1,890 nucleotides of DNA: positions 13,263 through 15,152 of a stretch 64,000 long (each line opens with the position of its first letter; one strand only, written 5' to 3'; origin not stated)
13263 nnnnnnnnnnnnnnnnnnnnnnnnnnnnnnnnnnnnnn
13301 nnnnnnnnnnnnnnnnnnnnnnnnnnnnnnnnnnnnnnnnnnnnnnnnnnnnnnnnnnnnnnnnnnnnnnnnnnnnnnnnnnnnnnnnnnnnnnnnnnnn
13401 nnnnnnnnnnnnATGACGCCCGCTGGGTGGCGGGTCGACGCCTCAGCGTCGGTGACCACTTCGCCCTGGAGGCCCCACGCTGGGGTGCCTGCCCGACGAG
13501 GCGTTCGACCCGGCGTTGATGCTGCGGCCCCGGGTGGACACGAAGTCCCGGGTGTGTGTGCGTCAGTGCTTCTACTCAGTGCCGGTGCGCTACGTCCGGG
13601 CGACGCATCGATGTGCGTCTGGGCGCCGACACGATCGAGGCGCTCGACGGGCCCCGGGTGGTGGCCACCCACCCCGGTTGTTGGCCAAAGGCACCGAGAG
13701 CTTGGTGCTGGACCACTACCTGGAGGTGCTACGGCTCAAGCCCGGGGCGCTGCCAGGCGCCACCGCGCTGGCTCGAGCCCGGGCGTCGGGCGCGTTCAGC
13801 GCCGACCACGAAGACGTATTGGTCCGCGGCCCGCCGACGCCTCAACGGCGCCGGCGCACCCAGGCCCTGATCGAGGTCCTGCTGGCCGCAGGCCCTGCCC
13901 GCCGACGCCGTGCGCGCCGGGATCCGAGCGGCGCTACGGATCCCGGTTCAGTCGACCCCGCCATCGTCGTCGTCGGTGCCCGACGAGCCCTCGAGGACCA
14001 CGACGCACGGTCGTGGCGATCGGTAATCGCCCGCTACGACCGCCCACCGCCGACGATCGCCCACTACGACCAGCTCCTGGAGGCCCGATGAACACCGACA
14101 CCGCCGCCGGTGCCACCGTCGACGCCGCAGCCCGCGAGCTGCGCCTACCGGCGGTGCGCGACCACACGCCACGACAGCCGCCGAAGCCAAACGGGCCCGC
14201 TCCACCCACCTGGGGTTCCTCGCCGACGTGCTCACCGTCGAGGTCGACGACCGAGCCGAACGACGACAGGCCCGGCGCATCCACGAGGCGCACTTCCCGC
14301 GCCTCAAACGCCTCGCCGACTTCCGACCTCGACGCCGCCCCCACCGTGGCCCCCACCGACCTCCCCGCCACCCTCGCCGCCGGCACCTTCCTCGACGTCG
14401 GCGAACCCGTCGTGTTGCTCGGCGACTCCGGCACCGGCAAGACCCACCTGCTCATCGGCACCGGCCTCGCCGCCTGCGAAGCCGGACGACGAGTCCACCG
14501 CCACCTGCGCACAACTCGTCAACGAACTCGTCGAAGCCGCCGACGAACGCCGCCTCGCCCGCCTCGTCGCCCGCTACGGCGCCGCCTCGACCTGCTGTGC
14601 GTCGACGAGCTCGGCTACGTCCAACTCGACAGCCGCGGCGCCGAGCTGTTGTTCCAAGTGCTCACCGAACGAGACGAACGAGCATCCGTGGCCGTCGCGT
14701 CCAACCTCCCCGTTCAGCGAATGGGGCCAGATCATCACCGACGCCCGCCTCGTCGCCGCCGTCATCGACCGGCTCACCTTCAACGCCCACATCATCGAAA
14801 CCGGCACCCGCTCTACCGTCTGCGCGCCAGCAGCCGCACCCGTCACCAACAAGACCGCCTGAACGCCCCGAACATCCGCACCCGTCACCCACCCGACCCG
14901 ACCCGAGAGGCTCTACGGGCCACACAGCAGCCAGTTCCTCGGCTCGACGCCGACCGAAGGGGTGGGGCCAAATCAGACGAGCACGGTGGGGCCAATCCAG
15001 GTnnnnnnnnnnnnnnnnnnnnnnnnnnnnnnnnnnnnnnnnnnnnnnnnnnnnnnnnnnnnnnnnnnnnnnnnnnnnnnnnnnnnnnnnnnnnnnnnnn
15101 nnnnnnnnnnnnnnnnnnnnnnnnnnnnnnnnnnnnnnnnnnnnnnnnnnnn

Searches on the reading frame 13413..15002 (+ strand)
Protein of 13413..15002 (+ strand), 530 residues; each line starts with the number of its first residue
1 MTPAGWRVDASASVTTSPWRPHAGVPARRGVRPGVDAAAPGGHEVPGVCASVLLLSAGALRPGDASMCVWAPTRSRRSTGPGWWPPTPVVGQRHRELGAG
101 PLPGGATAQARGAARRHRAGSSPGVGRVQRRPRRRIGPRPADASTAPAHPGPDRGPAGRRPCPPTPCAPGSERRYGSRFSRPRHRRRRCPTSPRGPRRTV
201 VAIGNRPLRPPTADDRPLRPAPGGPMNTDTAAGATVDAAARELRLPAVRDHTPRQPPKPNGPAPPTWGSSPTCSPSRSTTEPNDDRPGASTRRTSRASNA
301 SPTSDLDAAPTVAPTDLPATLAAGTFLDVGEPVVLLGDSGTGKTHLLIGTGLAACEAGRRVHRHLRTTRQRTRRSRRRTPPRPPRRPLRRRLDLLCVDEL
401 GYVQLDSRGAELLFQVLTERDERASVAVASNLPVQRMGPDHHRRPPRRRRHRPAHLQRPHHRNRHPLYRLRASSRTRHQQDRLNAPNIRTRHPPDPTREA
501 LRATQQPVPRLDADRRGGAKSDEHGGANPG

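Call 9: search_protein_families(library=pfam, proteins=[window:13413-15002:+], max_evalue=0.1)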
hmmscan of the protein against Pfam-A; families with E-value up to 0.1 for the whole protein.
window:13413-15002:+ (530 aa): 4 families
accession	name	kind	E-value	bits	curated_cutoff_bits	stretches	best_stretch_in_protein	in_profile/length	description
PF01695.23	IstB_IS21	-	2e-18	67.2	24.1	1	319-435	81-197/238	IstB-like ATP binding protein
PF00308.24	Bac_DnaA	-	0.0061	17.2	23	1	331-422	35-128/162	Bacterial DnaA ATPAse domain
PF13481.12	AAA_25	-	0.016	15.3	27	1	325-362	28-64/195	AAA domain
PF13191.12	AAA_16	-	0.061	14.3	32.6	0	331-392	25-73/167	AAA ATPase domain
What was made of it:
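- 12440..15012 (+): IS21-family element (istA/istB), also riddled with frameshifts in the window. Its ends are approximate. IstB_IS21 Pfam hit (call 9).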
